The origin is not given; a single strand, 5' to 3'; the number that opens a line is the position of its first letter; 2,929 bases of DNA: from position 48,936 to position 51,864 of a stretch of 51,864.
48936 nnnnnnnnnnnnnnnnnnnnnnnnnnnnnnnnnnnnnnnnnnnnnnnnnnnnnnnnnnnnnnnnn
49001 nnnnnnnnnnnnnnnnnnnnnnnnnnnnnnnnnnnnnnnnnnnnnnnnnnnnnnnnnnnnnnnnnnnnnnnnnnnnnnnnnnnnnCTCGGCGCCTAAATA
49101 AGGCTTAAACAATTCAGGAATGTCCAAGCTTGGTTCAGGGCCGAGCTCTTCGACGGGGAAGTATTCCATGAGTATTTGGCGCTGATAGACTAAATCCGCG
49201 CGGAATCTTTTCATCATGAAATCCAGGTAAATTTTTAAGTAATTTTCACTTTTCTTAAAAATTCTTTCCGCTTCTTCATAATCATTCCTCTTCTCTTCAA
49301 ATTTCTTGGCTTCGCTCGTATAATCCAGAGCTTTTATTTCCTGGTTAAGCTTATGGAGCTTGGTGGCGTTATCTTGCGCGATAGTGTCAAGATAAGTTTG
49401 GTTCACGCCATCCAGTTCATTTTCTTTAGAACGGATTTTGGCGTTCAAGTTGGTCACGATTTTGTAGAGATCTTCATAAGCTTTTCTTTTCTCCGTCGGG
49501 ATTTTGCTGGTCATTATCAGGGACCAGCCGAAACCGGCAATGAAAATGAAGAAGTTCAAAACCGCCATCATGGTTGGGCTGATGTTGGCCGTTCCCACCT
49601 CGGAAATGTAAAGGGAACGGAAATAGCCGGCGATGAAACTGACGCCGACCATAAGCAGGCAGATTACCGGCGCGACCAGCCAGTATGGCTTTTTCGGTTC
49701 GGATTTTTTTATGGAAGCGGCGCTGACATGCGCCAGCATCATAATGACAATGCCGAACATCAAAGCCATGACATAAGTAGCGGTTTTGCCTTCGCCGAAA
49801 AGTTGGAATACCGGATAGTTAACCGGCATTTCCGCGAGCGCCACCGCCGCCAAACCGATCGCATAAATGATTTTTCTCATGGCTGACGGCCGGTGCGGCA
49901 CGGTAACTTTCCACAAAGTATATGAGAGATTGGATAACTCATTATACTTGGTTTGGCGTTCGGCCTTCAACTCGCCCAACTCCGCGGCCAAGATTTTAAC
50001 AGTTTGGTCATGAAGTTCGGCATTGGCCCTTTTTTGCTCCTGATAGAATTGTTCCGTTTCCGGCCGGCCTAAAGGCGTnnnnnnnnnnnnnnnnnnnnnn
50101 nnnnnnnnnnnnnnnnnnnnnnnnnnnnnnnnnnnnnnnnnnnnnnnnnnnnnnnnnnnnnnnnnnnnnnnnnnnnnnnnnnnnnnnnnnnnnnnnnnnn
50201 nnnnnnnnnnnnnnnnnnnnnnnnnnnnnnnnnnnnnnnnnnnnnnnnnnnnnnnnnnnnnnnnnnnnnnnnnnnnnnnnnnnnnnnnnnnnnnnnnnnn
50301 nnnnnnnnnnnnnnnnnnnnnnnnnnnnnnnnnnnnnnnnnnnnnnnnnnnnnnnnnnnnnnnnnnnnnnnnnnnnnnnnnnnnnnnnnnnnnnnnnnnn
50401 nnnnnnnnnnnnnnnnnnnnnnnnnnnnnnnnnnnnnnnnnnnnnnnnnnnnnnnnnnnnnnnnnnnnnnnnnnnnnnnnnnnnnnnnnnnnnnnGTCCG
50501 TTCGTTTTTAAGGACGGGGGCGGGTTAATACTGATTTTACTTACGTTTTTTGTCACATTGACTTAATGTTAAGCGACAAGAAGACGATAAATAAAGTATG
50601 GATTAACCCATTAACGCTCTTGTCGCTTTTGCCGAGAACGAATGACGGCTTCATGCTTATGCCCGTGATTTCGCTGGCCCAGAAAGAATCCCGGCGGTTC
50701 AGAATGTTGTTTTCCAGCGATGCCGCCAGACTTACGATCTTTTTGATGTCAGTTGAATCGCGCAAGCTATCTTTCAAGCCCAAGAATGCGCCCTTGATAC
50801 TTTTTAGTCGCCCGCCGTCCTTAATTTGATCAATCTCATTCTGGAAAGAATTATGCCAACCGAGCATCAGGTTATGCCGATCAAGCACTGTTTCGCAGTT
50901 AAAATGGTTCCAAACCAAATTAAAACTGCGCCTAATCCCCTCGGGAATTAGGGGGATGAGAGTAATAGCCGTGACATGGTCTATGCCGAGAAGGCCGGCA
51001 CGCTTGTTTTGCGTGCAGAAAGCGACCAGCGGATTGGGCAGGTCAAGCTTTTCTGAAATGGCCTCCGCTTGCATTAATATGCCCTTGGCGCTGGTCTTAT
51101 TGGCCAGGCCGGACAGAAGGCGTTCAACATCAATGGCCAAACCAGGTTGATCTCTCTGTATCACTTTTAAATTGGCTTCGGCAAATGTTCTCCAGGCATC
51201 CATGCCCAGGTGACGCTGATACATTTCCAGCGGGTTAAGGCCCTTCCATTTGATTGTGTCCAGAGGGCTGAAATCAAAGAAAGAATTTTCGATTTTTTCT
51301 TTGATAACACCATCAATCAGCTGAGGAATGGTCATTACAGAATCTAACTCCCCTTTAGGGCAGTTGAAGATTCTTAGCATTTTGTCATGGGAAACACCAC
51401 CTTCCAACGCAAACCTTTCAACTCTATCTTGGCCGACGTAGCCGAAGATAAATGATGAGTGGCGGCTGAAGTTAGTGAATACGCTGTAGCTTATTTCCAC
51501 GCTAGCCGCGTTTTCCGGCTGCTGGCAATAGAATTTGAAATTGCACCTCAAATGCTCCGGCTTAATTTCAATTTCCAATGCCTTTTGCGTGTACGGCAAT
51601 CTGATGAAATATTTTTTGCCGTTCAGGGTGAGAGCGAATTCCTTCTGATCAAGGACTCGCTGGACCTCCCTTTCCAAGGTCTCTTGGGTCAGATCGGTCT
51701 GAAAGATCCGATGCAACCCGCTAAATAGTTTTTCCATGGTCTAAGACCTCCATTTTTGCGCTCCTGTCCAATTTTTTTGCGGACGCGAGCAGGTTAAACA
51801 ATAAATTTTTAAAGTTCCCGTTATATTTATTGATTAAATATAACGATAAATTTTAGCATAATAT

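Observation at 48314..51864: Self-contained orphan two-gene operon at the right edge: best candidate for an undescribed system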

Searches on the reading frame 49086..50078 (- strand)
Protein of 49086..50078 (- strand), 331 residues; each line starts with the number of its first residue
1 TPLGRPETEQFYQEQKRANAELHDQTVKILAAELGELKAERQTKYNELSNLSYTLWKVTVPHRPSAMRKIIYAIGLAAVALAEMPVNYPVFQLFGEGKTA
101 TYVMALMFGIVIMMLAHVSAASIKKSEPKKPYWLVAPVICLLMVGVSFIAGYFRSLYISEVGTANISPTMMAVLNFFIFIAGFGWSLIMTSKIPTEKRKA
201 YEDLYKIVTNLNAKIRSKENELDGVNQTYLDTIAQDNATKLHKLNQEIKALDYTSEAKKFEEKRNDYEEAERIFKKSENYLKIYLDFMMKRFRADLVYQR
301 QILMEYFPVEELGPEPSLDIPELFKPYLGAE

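Call 94: search_solved_structures(query=A6, max_evalue=10)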
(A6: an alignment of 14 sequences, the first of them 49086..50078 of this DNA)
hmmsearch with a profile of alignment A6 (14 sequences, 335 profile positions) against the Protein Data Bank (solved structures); distinct sequences matched with E-value up to 10: 54.
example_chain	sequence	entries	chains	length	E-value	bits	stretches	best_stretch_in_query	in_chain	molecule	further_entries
1wpa_A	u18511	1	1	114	0.032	16.5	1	190-279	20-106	Occludin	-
8q84_Q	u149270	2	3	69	0.034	16.4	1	191-230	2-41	DASH complex subunit HSK3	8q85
3g7c_A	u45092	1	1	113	0.035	16.3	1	190-279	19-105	Occludin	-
4ani_A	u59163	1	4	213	0.099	14.8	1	203-313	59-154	PROTEIN GRPE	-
9k8i_A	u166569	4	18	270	0.14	14.3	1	199-324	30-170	Cage-t32-Zn1-HEHE-36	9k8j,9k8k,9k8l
4zry_B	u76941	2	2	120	0.15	14.3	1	204-286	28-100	Keratin, type II cytoskeletal 1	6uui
1xaw_A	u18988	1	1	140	0.25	13.5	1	193-279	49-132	Occludin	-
6oei_A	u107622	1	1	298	0.29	13.3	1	245-328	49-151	Spindle pole body component SPC42,Sigma-54-dependent transcriptional regulator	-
5j2l_B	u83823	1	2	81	0.31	13.2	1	258-327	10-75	protein design 2L4HC2_11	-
9dt9_A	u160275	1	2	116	0.51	12.5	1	190-238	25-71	231_C2_TrkA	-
6jfv_B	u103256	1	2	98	0.62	12.2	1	203-277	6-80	Keratin, type II cytoskeletal 5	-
3tnu_B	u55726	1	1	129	0.68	12.1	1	191-308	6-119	Keratin, type II cytoskeletal 5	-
6pf2_A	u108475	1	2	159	0.84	11.8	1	187-253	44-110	Myosin, heavy polypeptide 7, cardiac muscle, beta variant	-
8qat_A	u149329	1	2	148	0.86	11.8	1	198-282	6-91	Protein Hook homolog 3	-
4xa6_A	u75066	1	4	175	0.87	11.8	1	197-308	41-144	Gp7-MYH7(1777-1855)-EB1 chimera protein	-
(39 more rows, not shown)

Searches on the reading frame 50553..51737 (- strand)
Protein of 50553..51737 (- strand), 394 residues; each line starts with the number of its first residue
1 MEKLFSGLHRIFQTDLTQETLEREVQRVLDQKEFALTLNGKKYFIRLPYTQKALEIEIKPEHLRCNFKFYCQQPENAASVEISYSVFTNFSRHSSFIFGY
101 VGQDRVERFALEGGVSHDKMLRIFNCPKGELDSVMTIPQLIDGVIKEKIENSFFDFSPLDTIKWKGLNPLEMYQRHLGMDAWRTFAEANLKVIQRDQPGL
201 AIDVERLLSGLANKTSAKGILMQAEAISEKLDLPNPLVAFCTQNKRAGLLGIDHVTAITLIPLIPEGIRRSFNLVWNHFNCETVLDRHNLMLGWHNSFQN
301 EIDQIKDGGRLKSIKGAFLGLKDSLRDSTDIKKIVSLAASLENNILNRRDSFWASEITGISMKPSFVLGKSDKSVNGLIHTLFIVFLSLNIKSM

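Call 3: search_protein_families(library=pfam, proteins=[window:50553-51737:-], max_evalue=1)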
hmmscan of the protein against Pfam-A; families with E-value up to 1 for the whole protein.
window:50553-51737:- (394 aa): 1 family
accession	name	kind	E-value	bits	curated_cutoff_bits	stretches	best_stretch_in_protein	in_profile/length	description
PF23667.1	CUB_CDCP1_1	-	0.067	13.5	27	1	57-83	42-67/72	CDCP1 CUB domain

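Call 4: search_protein_families(library=padloc, proteins=[window:50553-51737:-], max_evalue=1)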
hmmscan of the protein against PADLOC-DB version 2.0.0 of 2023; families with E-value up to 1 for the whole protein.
window:50553-51737:- (394 aa): 0 families

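Call 5: search_protein_families(library=ncbifam, proteins=[window:50553-51737:-], max_evalue=1)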
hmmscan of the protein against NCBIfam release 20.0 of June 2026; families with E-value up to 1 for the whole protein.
window:50553-51737:- (394 aa): 0 families

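Call 9: find_homologous_proteins(query=window:50553-51737:-)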
Query window:50553-51737:- (394 aa): 1 proteins with E <= 0.001 among 5225 candidates.
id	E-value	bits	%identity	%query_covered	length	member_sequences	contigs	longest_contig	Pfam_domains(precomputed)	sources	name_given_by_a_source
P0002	3.0e-263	890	100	100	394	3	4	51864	-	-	-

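Call 10: find_encoding_contigs(protein=P0002, flank=10000, max_places=10)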
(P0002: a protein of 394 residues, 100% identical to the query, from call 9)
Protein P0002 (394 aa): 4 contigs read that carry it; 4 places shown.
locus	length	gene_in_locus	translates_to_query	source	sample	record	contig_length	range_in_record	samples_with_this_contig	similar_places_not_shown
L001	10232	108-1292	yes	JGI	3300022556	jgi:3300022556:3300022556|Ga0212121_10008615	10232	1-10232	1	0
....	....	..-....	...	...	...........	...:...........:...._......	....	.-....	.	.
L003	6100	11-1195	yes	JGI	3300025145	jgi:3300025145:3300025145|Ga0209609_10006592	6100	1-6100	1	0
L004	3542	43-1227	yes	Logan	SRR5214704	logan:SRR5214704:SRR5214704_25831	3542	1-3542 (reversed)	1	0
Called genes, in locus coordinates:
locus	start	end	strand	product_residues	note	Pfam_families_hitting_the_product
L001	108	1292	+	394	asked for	-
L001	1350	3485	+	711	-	PF13346:ABC2_membrane_5 (weak)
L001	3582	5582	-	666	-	PF03030:H_PPase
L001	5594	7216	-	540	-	PF08529:NusA_N, PF13184:KH_NusA_1st, PF26594:KH_NusA_2nd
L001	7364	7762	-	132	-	-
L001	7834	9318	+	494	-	PF01943:Polysacc_synt, PF13440:Polysacc_synt_3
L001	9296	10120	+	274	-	PF00849:PseudoU_synth_2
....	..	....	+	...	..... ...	-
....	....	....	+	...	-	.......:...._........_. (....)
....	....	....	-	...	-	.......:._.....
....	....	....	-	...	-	?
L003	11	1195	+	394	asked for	-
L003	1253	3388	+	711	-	PF13346:ABC2_membrane_5 (weak)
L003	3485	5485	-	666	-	PF03030:H_PPase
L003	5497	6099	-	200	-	?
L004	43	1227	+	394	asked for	-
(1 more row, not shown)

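Call 20: search_solved_structures(query=window:50553-51737:-, max_evalue=10)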
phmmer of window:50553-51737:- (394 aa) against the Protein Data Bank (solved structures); distinct sequences matched with E-value up to 10: 1.
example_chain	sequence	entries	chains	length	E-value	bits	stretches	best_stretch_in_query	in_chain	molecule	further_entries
8ej5_A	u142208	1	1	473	0.49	12.3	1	244-300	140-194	gp10, tail tip lysin (spike)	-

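Call 51: predict_structure(alignment_id=A3)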
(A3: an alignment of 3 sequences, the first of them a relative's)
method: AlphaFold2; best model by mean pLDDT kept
length: 394 residues; sequences in the alignment: 3
mean_pLDDT: 47.8   pTM: 0.45
mean pLDDT of the five models: 47.8, 47.5, 45.7, 42.6, 40.4
residues with pLDDT >= 90: 0; 70-90: 67; 50-70: 56; < 50: 271
segments of 3 or more residues with pLDDT < 50: 1-130, 132-134, 137-166, 168-170, 243-250, 301-394
pLDDT, mean of each block of 10 residues (from residue 1): 25 34 44 27 30 30 33 37 34 40 40 44 47 49 41 35 45 66 85 87 85 69 82 75 41 75 72 52 64 55 43 40 39 40 41 30 24 31 39 32
secondary structure, 60 per line:
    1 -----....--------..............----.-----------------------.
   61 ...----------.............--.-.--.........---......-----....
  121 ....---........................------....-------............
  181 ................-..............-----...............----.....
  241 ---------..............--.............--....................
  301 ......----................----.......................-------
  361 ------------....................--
elements in order: H6-9 H18-31 E77-86 E94-102 E106-111 H117-124 H128-151 H158-161 H169-196 H198-211 H217-231 H236-240 H250-263 H266-278 H281-306 H311-326 H331-353 H373-392

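Call 72: fold_search(model_id=the predicted structure, library=pdb)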
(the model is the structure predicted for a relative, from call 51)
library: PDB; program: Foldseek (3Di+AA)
matches with E <= 10: 180; with E <= 0.001: 0
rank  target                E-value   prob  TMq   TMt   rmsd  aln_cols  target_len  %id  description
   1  2ddo_B                3.1e-01  0.23  0.09  0.12   9.1        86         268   10  Crystal Structure of Pyridoxal Kinase from the Escherichia coli pdxK gene at 2.6 A resolution (released 2006-08-15)
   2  5njt_x                4.8e-01  0.33  0.09  0.29  16.0        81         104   10  Structure of the Bacillus subtilis hibernating 100S ribosome reveals the basis for 70S dimerization. (released 2017-06-14)
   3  2ddm_B                5.0e-01  0.20  0.09  0.12   9.2        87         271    9  Crystal Structure of Pyridoxal Kinase from the Escherichia coli PdxK gene at 2.1 A resolution (released 2006-08-15)
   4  8q2c_A                5.3e-01  0.10  0.10  0.18  12.6       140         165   14  Crystal structure of the E. coli PqiC Lipoprotein (released 2023-09-20)
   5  8tmb_B                6.5e-01  0.07  0.10  0.12  27.2       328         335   10  Cryo-EM structure of CorA in complex with conformation-specific synthetic antibody C12 and 20 mM MgCl2, State MG20-1 (released 2025-02-12)
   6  5xir_MODEL_1_A        8.0e-01  0.08  0.08  0.16  17.9       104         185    9  Solution structure for human HSP70 substrate binding domain L542Y mutant (released 2018-05-16)
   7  6osx                  8.4e-01  0.10  0.11  0.21  11.7       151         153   10  Crystal structure of uncharacterized protein ECL_02694 (released 2019-05-15)
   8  5ngm_Av               9.4e-01  0.12  0.10  0.21  26.7       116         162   13  2.9S structure of the 70S ribosome composing the S. aureus 100S complex (released 2017-10-04)
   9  8q2d_A                9.9e-01  0.12  0.08  0.16  12.6        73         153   18  Crystal structure of the E. coli PqiC Lipoprotein residues 17-187 (released 2023-09-20)
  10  8q2d_B                9.9e-01  0.12  0.08  0.16  11.2        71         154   18  Crystal structure of the E. coli PqiC Lipoprotein residues 17-187 (released 2023-09-20)
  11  8uu7_w                1.0e+00  0.21  0.09  0.27  14.3        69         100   12  Cryo-EM structure of the Listeria innocua 70S ribosome in complex with HflXr, HPF, and E-site tRNA (structure II-B) (released 2024-02-28)
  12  6qbz_MODEL_1_A        1.0e+00  0.14  0.08  0.23  15.1        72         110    8  Solution structure of the N-terminal domain of the Staphylococcus aureus Hibernation Promoting Factor (released 2019-06-19)
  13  6dzk_Y                1.2e+00  0.23  0.10  0.30  15.3        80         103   11  Cryo-EM Structure of Mycobacterium smegmatis C(minus) 30S ribosomal subunit with MPY (released 2018-09-19)
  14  8rd8_D                1.2e+00  0.21  0.10  0.31  15.7        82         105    8  Cryo-EM structure of P. urativorans 70S ribosome in complex with hibernation factors Balon and RaiA (structure 1). (released 2024-02-21)
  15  2rql_MODEL_1_A        1.2e+00  0.14  0.08  0.26  14.2        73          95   11  Solution structure of the E. coli ribosome hibernation promoting factor HPF (released 2010-02-02)
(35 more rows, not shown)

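Call 75: find_related_loci(query=A3, collection=viral_contigs, flank=8000)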
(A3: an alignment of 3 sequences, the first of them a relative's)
Query A3 (394 aa) in viral_contigs; peptide patterns used: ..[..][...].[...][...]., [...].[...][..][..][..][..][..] (x = any residue, [..] = any of these).
186 stretches matched a pattern, but none encodes a relative of the query by tblastn (E <= 1e-3).

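Call 77: find_related_loci(query=A3, collection=metagenome_contigs, flank=6000)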
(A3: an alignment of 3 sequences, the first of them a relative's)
Query A3 (394 aa) in metagenome_contigs; peptide patterns used: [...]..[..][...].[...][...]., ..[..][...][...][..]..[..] (x = any residue, [..] = any of these).
121 stretches matched a pattern, but none encodes a relative of the query by tblastn (E <= 1e-3).

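Call 109: search_solved_structures(query=A3, max_evalue=10)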
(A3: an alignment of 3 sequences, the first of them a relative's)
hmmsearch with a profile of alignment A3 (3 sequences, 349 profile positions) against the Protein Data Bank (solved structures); distinct sequences matched with E-value up to 10: 4.
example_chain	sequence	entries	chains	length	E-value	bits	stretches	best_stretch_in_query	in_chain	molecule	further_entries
4rs1_A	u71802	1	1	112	1.1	11.7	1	174-210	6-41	Granulocyte-macrophage colony-stimulating factor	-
1csg_A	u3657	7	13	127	1.2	11.6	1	174-210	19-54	Granulocyte-macrophage colony-stimulating factor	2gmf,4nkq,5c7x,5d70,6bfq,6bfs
5d72_A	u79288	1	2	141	1.4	11.3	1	174-210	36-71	Granulocyte-macrophage colony-stimulating factor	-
5d71_A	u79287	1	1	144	1.5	11.3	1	174-210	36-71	Granulocyte-macrophage colony-stimulating factor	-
